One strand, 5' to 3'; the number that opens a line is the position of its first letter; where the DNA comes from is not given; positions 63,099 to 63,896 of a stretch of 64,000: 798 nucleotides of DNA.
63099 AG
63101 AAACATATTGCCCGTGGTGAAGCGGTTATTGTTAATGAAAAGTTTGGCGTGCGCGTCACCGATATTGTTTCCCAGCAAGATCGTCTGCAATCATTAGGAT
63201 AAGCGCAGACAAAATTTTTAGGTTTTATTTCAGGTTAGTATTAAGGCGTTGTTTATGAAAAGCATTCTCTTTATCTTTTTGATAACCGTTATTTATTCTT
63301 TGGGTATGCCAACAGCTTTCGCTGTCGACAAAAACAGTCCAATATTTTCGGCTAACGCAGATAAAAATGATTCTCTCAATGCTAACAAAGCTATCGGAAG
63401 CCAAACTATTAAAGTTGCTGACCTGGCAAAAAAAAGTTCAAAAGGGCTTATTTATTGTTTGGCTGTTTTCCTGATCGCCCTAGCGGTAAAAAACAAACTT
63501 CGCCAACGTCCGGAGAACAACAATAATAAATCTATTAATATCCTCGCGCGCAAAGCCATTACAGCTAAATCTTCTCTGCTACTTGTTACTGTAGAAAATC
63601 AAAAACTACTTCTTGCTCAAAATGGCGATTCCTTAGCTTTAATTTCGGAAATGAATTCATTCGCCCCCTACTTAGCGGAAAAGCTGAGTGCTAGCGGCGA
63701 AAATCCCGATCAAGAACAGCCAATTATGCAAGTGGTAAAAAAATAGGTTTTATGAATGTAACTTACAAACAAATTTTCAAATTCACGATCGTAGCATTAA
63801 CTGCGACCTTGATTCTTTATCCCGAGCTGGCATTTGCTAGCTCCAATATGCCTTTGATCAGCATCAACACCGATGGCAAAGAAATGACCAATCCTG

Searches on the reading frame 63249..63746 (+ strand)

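Call 100: search_protein_families(library=pfam, proteins=[window:63249-63746:+], max_evalue=0.01)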
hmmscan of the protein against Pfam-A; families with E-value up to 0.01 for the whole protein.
window:63249-63746:+ (165 aa): 1 family
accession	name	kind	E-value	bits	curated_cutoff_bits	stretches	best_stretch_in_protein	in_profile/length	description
PF04347.18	FliO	-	1.7e-06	28.5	22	1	85-139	11-65/91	Flagellar biosynthesis protein, FliO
